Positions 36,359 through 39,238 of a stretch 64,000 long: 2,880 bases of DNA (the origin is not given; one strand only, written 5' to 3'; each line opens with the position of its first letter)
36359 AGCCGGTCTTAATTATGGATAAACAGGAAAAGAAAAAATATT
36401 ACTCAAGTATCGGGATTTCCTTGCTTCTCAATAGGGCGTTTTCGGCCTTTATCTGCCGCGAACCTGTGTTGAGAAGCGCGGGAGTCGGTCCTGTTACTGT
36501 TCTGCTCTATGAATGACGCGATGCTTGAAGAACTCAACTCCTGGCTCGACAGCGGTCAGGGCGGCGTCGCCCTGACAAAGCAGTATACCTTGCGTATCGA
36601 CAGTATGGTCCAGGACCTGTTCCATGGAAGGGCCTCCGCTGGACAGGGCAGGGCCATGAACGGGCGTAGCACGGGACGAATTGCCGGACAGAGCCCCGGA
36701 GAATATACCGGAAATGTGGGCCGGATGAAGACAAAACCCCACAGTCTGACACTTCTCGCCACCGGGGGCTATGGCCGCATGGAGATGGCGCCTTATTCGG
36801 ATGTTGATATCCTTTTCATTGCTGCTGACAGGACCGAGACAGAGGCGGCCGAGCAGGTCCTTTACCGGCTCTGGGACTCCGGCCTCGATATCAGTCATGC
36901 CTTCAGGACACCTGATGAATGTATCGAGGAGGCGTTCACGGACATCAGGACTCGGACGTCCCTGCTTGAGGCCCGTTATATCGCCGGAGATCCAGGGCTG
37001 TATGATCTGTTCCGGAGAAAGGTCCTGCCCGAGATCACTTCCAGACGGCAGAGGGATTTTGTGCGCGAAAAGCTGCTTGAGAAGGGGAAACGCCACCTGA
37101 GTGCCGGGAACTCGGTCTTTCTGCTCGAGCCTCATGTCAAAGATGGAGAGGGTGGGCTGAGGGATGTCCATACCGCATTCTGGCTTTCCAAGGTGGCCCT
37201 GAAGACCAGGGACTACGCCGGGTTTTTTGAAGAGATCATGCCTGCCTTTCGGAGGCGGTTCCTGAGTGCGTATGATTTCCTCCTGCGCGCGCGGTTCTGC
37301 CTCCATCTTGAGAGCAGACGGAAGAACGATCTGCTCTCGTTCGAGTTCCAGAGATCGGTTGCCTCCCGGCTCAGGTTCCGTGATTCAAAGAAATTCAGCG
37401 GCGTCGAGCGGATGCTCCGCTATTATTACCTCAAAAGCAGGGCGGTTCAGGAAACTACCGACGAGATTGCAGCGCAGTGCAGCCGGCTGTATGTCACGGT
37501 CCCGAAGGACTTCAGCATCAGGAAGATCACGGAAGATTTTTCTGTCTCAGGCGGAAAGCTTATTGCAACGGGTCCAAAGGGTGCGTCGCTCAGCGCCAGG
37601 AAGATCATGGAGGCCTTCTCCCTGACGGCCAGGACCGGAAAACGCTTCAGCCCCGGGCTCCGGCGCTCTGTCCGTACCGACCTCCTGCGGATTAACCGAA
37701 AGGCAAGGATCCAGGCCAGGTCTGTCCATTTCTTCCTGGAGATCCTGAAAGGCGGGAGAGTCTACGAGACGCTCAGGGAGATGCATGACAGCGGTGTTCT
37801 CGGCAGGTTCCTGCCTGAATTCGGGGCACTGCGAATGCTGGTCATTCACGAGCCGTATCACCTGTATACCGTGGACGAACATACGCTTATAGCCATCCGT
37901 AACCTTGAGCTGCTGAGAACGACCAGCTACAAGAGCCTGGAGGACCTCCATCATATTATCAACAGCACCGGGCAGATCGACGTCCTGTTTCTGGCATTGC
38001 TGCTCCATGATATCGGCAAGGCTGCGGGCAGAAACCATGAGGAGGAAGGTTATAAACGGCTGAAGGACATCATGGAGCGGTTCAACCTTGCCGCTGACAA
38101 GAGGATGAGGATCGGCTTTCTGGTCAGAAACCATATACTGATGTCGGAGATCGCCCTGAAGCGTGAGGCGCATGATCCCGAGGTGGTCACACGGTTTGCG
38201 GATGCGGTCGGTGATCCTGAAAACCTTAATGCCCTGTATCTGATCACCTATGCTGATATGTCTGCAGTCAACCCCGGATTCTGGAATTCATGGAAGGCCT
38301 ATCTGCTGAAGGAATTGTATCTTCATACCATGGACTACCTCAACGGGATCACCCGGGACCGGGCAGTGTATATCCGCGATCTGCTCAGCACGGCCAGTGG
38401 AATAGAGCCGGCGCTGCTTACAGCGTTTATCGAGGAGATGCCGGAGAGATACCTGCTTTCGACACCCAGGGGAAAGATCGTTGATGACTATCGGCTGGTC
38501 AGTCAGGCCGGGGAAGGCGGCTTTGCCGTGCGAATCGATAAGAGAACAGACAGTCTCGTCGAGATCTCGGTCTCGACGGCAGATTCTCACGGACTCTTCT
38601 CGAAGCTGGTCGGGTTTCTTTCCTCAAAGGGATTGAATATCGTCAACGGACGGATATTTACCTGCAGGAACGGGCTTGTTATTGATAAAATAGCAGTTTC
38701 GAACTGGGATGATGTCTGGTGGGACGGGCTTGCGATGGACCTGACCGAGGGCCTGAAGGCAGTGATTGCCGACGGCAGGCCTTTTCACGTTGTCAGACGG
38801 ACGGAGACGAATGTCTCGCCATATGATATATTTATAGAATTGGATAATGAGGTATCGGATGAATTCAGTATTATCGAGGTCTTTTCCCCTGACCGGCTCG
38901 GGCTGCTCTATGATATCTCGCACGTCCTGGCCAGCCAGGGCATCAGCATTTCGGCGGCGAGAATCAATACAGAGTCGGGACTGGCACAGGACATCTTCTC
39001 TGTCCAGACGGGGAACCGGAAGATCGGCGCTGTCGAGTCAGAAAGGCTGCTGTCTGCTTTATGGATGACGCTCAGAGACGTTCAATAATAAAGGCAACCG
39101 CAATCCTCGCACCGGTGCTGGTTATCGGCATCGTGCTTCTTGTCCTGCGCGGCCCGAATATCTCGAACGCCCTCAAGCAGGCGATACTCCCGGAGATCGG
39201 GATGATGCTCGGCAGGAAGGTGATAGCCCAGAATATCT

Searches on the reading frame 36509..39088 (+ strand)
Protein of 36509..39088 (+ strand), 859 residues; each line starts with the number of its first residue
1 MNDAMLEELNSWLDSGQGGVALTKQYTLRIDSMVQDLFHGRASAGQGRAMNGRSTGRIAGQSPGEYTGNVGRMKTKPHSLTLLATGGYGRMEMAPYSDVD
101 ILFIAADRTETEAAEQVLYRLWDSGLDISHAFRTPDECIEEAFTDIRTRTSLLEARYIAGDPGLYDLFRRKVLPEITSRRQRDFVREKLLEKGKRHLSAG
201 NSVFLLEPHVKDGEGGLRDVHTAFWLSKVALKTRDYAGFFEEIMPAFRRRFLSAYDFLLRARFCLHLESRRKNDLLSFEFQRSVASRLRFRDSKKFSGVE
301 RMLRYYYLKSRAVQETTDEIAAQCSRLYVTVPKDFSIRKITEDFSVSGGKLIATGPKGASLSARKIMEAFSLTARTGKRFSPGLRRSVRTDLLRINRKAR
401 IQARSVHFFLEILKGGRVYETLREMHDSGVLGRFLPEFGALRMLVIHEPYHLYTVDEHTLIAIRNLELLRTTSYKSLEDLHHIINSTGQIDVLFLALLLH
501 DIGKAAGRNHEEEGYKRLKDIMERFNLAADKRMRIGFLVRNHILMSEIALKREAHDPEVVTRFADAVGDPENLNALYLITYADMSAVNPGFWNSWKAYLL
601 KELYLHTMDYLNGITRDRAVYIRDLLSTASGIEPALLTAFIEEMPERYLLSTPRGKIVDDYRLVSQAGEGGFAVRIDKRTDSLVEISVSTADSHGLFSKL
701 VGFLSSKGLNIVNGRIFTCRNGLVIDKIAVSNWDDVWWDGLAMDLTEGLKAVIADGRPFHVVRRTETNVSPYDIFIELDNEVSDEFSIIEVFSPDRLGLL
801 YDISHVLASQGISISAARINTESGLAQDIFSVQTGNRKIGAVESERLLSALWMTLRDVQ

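Call 87: search_protein_families(library=pfam, proteins=[window:36509-39088:+], max_evalue=0.00001)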
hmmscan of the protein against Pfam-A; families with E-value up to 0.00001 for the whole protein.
window:36509-39088:+ (859 aa): 5 families
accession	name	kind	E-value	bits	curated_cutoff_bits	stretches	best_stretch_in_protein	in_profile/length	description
PF08335.16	GlnD_UR_UTase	-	8.6e-26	91.1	21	1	184-319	2-139/141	GlnD PII-uridylyltransferase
PF01842.31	ACT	-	1.5e-08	34.6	27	0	788-824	2-38/66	ACT domain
PF24931.1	ACT_ACR9_3rd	-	2.2e-07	31.3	27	1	776-849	2-78/98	ACR9-like, ACT-like domain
PF13291.12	ACT_4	-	6.5e-07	30.4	27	0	789-836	9-58/80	ACT domain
PF01966.28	HD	-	6.5e-07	30.1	22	1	488-566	22-112/116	HD domain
